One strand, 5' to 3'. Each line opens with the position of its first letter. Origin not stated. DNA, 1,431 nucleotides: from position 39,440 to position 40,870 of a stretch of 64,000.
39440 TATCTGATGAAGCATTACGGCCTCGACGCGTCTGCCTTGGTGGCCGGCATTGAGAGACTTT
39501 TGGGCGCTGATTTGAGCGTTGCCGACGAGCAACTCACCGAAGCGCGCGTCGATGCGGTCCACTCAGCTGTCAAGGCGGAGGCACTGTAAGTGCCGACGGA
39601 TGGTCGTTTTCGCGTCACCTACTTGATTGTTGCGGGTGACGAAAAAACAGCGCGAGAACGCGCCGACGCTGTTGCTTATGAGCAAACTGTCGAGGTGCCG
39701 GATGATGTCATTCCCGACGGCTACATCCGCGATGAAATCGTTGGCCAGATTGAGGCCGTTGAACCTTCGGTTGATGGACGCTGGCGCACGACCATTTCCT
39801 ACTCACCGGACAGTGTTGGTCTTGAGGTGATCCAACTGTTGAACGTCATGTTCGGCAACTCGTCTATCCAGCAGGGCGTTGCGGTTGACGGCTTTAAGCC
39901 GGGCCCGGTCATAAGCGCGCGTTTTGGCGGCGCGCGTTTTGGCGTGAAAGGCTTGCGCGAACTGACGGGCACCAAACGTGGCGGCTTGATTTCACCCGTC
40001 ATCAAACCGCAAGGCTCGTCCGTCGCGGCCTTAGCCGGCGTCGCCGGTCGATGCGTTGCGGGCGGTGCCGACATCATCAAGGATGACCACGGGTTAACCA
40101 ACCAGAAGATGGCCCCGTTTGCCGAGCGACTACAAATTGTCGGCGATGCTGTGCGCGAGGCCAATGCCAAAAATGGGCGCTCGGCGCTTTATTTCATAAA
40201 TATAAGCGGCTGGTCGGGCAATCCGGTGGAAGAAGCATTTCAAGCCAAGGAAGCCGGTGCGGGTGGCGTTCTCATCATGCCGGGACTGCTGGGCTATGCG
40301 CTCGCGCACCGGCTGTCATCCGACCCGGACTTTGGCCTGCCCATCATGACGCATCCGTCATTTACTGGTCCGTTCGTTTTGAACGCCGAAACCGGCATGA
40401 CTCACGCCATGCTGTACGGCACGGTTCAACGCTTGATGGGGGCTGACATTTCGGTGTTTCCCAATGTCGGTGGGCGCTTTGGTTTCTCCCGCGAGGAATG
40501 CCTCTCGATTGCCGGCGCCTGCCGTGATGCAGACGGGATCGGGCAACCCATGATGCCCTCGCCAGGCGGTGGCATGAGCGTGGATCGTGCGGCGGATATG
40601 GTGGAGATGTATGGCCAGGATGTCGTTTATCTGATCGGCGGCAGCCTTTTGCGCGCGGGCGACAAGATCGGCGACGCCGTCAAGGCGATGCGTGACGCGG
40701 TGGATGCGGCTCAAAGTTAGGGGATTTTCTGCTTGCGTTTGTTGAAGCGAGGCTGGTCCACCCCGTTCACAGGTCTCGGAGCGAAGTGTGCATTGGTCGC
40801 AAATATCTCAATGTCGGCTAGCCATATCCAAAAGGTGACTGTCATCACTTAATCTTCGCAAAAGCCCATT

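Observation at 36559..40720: RuBisCO-like protein translationally coupled to a split transketolase, downstream of a ureohydrolase: an uncharacterised RLP module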

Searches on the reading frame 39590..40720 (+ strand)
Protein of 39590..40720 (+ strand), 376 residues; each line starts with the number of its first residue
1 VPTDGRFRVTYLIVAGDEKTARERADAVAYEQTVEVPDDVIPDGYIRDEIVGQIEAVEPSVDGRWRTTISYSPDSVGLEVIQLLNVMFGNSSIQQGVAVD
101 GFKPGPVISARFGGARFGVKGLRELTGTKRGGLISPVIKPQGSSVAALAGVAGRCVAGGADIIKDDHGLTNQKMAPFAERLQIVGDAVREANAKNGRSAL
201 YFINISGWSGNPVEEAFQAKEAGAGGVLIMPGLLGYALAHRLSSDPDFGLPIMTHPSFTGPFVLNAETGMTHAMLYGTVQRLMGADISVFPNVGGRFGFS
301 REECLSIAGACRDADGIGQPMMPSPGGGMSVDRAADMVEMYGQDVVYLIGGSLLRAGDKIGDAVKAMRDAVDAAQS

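Call 5: search_protein_families(library=pfam, proteins=[window:39590-40720:+])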
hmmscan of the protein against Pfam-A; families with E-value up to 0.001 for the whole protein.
window:39590-40720:+ (376 aa): 1 family
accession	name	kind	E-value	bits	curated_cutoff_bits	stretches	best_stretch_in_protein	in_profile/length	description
PF00016.26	RuBisCO_large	-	8.3e-16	58.5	30.1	1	124-286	7-171/299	Ribulose bisphosphate carboxylase large chain, catalytic domain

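Call 6: search_protein_families(library=ncbifam, proteins=[window:39590-40720:+])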
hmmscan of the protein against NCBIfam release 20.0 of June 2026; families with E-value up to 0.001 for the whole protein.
window:39590-40720:+ (376 aa): 6 families
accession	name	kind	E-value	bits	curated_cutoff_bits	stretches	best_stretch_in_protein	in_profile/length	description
NF007095.0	PRK09549.1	equivalog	1.4e-48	165.4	409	1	10-375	7-379/407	2,3-diketo-5-methylthiopentyl-1-phosphate enolase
TIGR03332.1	salvage_mtnW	equivalog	3.2e-35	121.5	513.6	1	69-374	77-383/407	2,3-diketo-5-methylthiopentyl-1-phosphate enolase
TIGR03326.1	rubisco_III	equivalog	7e-24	84.5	497.45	1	8-374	15-403/426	type III ribulose-bisphosphate carboxylase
NF003252.0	PRK04208.1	subfamily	1.2e-22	80.1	438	1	101-374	130-420/468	ribulose-bisphosphate carboxylase large subunit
NF042437.1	OxoIsoapPDcar_OiaX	equivalog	1.4e-17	63.6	700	1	65-375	74-389/412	3-oxo-isoapionate-4-phosphate decarboxylase OiaX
NF010002.0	PRK13475.1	equivalog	3.6e-08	32.5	489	1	90-206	115-233/459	ribulose-bisphosphate carboxylase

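Call 8: find_homologous_proteins(query=window:39590-40720:+)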
Query window:39590-40720:+ (376 aa): 1645 proteins with E <= 0.001 among 8000 candidates; the best 120 are listed.
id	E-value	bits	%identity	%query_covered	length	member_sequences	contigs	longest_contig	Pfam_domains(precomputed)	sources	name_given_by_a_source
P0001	2.0e-245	832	100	100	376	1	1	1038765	PF00016.27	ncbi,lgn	ncbi:MAG: RuBisCO large subunit C-terminal-like domain-containing protein [Pseudomonadota bacterium]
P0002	9.3e-219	744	89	100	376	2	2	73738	PF00016.27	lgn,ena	-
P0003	3.7e-215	732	87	99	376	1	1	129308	PF00016.27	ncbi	ncbi:MAG: RuBisCO large subunit C-terminal-like domain-containing protein [Pseudomonadota bacterium]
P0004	1.8e-201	687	83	99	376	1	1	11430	PF00016.27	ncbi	ncbi:MAG: RuBisCO large subunit C-terminal-like domain-containing protein [Pseudomonadota bacterium]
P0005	2.0e-197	674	88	90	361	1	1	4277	PF00016.27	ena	-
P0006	1.5e-194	664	78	99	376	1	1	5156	PF00016.27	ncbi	ncbi:MAG: RuBisCO large subunit C-terminal-like domain-containing protein [Pseudomonadota bacterium]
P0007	2.4e-193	660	79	99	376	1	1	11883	PF00016.27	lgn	-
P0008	2.3e-192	657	77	99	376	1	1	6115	PF00016.27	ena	-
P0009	1.0e-188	645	78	99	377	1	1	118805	PF00016.27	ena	-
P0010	6.5e-186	636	76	99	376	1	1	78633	PF00016.27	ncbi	-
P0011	1.8e-184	631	78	98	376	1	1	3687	PF00016.27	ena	-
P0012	2.9e-184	630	76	99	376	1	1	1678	PF00016.27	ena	-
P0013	4.1e-184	630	77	98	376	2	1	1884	PF00016.27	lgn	-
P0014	8.4e-182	622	74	99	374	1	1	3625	PF00016.27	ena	-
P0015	3.6e-181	620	73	99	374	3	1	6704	PF00016.27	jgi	jgi:ribulose-bisphosphate carboxylase large chain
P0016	6.6e-181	619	74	100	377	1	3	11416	PF00016.27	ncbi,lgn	-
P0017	5.1e-172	590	72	99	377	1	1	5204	PF00016.27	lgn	-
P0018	4.4e-171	587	71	99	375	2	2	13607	PF00016.27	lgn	-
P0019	2.8e-170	584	71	98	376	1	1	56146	PF00016.27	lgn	-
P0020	5.9e-170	583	70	99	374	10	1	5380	PF00016.27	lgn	-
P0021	2.3e-169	581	70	99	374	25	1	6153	PF00016.27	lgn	-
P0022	4.5e-169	580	71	96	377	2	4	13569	PF00016.27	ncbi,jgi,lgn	jgi:ribulose-bisphosphate carboxylase large chain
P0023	1.8e-168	579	69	99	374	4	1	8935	PF00016.27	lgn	-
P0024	3.6e-167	574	69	99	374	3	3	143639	PF00016.27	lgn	-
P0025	1.0e-166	573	70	100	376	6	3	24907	PF00016.27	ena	-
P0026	7.0e-166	570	69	99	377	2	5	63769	PF00016.27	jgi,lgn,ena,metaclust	metaclust:\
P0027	7.7e-166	570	69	100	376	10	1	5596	PF00016.27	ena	-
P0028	8.0e-165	566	68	100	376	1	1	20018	PF00016.27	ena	-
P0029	1.3e-164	566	68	99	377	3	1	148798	PF00016.27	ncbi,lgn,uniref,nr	ncbi:MAG: RuBisCO large subunit C-terminal-like domain-containing protein [Hoeflea sp.]|uniref:RuBis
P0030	5.8e-164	564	68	100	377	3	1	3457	PF00016.27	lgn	-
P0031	1.1e-163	563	69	99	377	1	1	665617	PF00016.27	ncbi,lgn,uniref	ncbi:MAG: RuBisCO large subunit C-terminal-like domain-containing protein [Roseitalea porphyridii]|u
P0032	2.1e-163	562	68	100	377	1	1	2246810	PF00016.27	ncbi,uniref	ncbi:RuBisCO large subunit C-terminal-like domain-containing protein [Hoeflea sp. AS60]|uniref:RuBis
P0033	6.7e-163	560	67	99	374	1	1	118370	PF00016.27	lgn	-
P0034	9.2e-163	560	68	99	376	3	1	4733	PF00016.27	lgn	-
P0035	1.0e-162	560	66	99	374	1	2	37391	PF00016.27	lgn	-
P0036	1.4e-162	559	67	99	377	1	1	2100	PF00016.27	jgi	jgi:ribulose-bisphosphate carboxylase large chain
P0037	2.3e-162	558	66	99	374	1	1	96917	PF00016.27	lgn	-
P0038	2.3e-162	558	68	99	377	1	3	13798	PF00016.27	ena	-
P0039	2.7e-162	558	68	99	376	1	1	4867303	PF00016.27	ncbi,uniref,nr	ncbi:RuBisCO large subunit C-terminal-like domain-containing protein [Hoeflea sp. G2-23]|uniref:RuBi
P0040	2.8e-162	558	68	99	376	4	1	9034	PF00016.27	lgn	-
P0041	3.2e-162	558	69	100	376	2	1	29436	PF00016.27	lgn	-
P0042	6.8e-162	557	67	100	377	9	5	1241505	PF00016.27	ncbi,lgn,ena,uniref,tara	ncbi:RuBisCO large subunit C-terminal-like domain-containing protein [uncultured Hoeflea sp.]|uniref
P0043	7.7e-162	557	67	100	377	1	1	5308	PF00016.27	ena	-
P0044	8.6e-162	557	68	100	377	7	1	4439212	PF00016.27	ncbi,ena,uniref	ncbi:RuBisCO large subunit C-terminal-like domain-containing protein [Hoeflea sp.]|uniref:RuBisCO la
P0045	1.1e-161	556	67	99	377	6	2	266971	PF00016.27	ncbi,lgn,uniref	ncbi:RuBisCO large subunit C-terminal-like domain-containing protein [Hoeflea sp. AS16]|uniref:RuBis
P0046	1.1e-161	556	68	100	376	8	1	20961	PF00016.27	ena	-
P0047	2.0e-161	555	67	99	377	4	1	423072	PF00016.27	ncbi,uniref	ncbi:RuBisCO large subunit C-terminal-like domain-containing protein [Hoeflea sp.]|uniref:RuBisCO la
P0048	4.2e-161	554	68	99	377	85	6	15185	PF00016.27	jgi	jgi:ribulose-bisphosphate carboxylase large chain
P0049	7.1e-161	554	67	99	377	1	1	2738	PF00016.27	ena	-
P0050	8.0e-161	553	66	100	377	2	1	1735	PF00016.27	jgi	jgi:ribulose-bisphosphate carboxylase large chain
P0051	1.5e-160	552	67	99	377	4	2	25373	PF00016.27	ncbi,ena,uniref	ncbi:RuBisCO large subunit C-terminal-like domain-containing protein [uncultured Hoeflea sp.]|uniref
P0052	1.8e-160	552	68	100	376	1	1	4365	PF00016.27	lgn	-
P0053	1.9e-160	552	67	99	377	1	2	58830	PF00016.27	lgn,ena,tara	tara:strand:- start:27608 stop:28741 length:1134 start_codon:yes stop_codon:yes gene_type:complete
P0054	3.1e-160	551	68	100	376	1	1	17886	PF00016.27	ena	-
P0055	9.5e-160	550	65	100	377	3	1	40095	PF00016.27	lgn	-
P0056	1.0e-159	550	66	100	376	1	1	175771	PF00016.27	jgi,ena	-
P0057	2.3e-159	549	66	99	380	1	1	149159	PF00016.27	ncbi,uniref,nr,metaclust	ncbi:RuBisCO large subunit C-terminal-like domain-containing protein [Hoeflea olei]|uniref:Ribulose 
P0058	4.8e-159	547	66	100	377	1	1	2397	PF00016.27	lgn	-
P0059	8.4e-159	547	67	99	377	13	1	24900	PF00016.27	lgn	-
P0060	2.5e-158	545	65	100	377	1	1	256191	PF00016.27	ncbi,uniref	ncbi:MAG: RuBisCO large subunit C-terminal-like domain-containing protein [Hoeflea sp.]|uniref:RuBis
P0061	3.5e-158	545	67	99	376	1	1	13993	PF00016.27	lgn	-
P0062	1.0e-157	543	66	99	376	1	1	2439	PF00016.27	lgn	-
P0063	3.2e-157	542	67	100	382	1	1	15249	PF00016.27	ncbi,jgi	jgi:ribulose-bisphosphate carboxylase large chain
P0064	1.3e-156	540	68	99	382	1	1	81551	PF00016.27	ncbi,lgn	-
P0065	2.1e-156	539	66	99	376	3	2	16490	PF00016.27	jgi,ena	-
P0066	3.4e-154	532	67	99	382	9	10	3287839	PF00016.27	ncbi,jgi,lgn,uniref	ncbi:MAG: RuBisCO large subunit C-terminal-like domain-containing protein [Roseitalea porphyridii]|j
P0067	1.7e-152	526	64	99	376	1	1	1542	PF00016.27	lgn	-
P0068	3.5e-152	525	64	98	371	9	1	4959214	PF00016.27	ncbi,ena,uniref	ncbi:RuBisCO large subunit C-terminal-like domain-containing protein [Oricola indica]|uniref:RuBisCO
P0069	4.6e-152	525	67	99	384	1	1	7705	PF00016.27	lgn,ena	-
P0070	1.2e-151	523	64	99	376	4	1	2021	PF00016.27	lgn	-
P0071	4.0e-151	521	65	99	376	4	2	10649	PF00016.27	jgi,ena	-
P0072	5.2e-151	521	65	99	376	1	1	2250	PF00016.27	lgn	-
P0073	9.1e-151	520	63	100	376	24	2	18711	PF00016.27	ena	-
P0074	1.3e-150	520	67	98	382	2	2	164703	PF00016.27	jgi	jgi:ribulose-bisphosphate carboxylase large chain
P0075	1.8e-150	519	64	99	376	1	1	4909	PF00016.27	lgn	-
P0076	1.9e-150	519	67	98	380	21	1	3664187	PF00016.27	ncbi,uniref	ncbi:RuBisCO large subunit C-terminal-like domain-containing protein [Oceaniradius stylonematis]|uni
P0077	2.3e-150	519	64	99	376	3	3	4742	PF00016.27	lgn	-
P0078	2.3e-150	519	66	98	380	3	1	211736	PF00016.27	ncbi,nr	ncbi:MAG: ribulose 1,5-bisphosphate carboxylase [Roseitalea sp.]|nr:ribulose 1,5-bisphosphate carbox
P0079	7.6e-150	517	63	99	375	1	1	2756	PF00016.27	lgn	-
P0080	2.5e-149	516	66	98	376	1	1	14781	PF00016.27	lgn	-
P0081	2.8e-149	515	65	99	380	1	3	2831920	PF00016.27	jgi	-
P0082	1.1e-148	513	63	99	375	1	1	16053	PF00016.27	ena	-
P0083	1.4e-147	510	65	99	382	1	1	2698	PF00016.27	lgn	-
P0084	1.4e-147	510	63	99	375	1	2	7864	PF00016.27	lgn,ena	-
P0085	9.7e-146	504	63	99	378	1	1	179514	PF00016.27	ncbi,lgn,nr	ncbi:MAG: RuBisCO large subunit C-terminal-like domain-containing protein [Paracoccaceae bacterium]|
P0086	4.3e-145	502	63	98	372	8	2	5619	PF00016.27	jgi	jgi:ribulose-bisphosphate carboxylase large chain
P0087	2.5e-142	492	61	97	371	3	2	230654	PF00016.27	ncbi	-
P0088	6.7e-142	491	63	98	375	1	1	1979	PF00016.27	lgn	-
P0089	1.4e-141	490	61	99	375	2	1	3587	PF00016.27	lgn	-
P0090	2.4e-139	483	61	98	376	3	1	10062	PF00016.27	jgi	jgi:ribulose-bisphosphate carboxylase large chain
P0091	3.7e-139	482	61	98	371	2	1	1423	PF00016.27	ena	-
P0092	5.5e-139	481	59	98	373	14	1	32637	PF00016.27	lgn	-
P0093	1.1e-137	477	59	99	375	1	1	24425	PF00016.27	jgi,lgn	-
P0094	1.3e-137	477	61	98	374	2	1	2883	PF00016.27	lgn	-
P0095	1.4e-137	477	60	98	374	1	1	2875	PF00016.27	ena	-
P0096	6.4e-137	475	57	98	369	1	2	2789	PF00016.27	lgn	-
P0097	7.2e-137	475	58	98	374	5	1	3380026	PF00016.27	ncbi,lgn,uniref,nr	ncbi:ribulose-bisphosphate carboxylase [Maritalea myrionectae]|uniref:Ribulose-bisphosphate carboxyl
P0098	7.9e-137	474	60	98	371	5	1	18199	PF00016.27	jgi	jgi:ribulose-bisphosphate carboxylase large chain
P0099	7.9e-137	474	59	98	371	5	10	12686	PF00016.27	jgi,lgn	jgi:ribulose-bisphosphate carboxylase large chain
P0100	2.3e-136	473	59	98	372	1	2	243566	PF00016.27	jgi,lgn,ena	-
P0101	2.7e-136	473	59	98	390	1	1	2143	PF00016.27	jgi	jgi:ribulose-bisphosphate carboxylase large chain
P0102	2.7e-136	473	59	99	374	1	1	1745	PF00016.27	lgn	-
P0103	3.8e-136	472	59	98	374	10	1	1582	PF00016.27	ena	-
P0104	1.1e-135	471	60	97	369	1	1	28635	PF00016.27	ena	-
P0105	2.1e-135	470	58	95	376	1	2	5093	PF00016.27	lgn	-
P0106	2.2e-135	470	58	99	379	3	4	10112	PF00016.27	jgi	jgi:ribulose-bisphosphate carboxylase large chain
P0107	4.7e-135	469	58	98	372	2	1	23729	PF00016.27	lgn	-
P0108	5.1e-135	468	59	98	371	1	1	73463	PF00016.27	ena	-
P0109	5.5e-135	468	59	98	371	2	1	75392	PF00016.27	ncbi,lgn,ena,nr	ncbi:MAG: ribulose 1,5-bisphosphate carboxylase [Alphaproteobacteria bacterium]|nr:ribulose 1,5-bisp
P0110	6.8e-135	468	66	87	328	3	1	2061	PF00016.27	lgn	-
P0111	1.5e-134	467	61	97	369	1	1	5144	PF00016.27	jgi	jgi:ribulose-bisphosphate carboxylase large chain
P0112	1.6e-134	467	58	98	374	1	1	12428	PF00016.27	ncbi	-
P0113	1.6e-134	467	57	99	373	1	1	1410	PF00016.27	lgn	-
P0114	3.5e-134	466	58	98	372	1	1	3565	PF00016.27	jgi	jgi:ribulose-bisphosphate carboxylase large chain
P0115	3.7e-134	466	59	98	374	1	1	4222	PF00016.27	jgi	-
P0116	4.4e-134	465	60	97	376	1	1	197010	PF00016.27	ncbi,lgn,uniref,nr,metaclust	ncbi:ribulose-bisphosphate carboxylase large chain [Paracoccus isoporae]|uniref:Ribulose-bisphosphat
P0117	5.1e-134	465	59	98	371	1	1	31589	PF00016.27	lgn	-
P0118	5.4e-134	465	59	95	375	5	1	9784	PF00016.27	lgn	-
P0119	6.0e-134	465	57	99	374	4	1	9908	PF00016.27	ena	-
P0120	6.7e-134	465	60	94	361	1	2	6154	PF00016.27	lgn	-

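Call 9: search_solved_structures(query=window:39590-40720:+, max_evalue=0.001, show_alignments=2)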
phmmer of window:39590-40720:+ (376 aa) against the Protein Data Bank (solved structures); distinct sequences matched with E-value up to 0.001: 95 (the best 60 are shown).
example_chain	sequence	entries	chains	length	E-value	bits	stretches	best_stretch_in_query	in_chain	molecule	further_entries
3qfw_A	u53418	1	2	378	3.3e-73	250.1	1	3-363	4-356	Ribulose-1,5-bisphosphate carboxylase/oxygenase large subunit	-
2zvi_A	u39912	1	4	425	6.7e-31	110.9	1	67-371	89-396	2,3-diketo-5-methylthiopentyl-1-phosphate enolase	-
2oek_A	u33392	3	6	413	1.4e-30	109.9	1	69-374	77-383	2,3-diketo-5-methylthiopentyl-1-phosphate enolase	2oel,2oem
4nas_A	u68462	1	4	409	2.9e-29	105.6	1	68-354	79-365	Ribulose-bisphosphate carboxylase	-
2oej_A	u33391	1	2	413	4.6e-29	104.9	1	69-374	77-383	2,3-diketo-5-methylthiopentyl-1-phosphate enolase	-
3fk4_A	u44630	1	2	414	1.3e-27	100.1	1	81-374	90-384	RuBisCO-like protein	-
2cwx_A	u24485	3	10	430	1.9e-24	89.7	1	88-374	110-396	Ribulose bisphosphate carboxylase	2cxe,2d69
2qyg_A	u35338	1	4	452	6.6e-24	87.9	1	66-339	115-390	Ribulose bisphosphate carboxylase-like protein 2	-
1tel_A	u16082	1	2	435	3.2e-21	79.1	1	66-343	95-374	ribulose bisphosphate carboxylase, large subunit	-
1ykw_A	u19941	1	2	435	4.3e-21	78.7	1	66-343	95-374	RuBisCO-like protein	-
3nwr_A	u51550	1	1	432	5.1e-17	65.3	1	67-375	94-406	A rubisco-like protein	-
6hun_A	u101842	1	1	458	8.5e-17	64.5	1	80-375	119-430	Ribulose bisphosphate carboxylase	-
7qsv_A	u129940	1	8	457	5.3e-15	58.6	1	87-354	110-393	RubisCO large subunit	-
8u66_A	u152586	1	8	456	5.9e-15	58.5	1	111-373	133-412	Rubisco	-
7qsx_A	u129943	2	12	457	7.3e-15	58.2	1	87-354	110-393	RubisCO large subunit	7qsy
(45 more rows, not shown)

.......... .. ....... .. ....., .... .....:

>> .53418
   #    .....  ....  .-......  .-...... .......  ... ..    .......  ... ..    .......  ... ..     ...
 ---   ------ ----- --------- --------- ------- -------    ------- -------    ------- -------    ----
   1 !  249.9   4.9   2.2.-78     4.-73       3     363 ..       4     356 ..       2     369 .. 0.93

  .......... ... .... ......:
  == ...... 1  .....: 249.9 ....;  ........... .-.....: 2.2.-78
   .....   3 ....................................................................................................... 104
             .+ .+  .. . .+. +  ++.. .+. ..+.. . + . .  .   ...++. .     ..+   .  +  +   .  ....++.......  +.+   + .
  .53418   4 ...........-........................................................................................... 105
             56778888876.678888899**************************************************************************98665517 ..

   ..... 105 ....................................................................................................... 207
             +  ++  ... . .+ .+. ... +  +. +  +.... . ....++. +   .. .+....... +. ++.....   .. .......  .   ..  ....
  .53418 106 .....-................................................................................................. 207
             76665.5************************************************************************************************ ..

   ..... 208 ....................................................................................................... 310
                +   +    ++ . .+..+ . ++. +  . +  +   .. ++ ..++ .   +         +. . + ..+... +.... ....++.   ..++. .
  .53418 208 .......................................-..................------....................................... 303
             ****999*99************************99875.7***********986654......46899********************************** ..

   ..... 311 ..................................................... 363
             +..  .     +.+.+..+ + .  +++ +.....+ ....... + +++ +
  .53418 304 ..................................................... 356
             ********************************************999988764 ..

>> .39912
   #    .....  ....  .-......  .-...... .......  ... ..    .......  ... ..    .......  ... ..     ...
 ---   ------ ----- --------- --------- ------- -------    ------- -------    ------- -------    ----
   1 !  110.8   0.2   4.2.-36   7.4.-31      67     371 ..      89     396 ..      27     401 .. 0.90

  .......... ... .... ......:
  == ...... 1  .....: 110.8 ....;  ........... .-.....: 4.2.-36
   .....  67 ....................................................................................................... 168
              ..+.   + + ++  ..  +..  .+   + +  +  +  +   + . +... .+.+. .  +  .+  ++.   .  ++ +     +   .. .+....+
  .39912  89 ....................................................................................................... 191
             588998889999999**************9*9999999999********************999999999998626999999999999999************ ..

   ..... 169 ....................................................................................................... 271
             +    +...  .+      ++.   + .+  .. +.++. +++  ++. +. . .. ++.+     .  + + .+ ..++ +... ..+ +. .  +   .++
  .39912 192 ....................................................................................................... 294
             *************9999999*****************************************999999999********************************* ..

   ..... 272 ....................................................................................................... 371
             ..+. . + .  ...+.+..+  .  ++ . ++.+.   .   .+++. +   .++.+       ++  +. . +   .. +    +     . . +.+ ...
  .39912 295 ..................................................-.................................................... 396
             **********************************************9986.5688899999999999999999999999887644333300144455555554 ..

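Call 15: find_encoding_contigs(protein=P0001, flank=10000, max_places=3)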
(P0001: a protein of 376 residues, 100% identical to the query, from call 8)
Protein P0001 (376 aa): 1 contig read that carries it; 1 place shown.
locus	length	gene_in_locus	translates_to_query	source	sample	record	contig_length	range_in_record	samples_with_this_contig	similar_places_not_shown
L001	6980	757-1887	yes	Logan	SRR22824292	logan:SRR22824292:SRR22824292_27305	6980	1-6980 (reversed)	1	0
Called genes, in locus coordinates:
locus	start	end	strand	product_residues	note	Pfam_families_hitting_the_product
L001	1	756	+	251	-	?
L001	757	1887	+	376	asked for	PF00016:RuBisCO_large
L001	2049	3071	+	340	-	PF00005:ABC_tran, PF13304:AAA_21 (faint)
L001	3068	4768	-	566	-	PF00528:BPD_transp_1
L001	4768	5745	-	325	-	PF01547:SBP_bac_1, PF13531:SBP_bac_11, PF13416:SBP_bac_8, PF13343:SBP_bac_6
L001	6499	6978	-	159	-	?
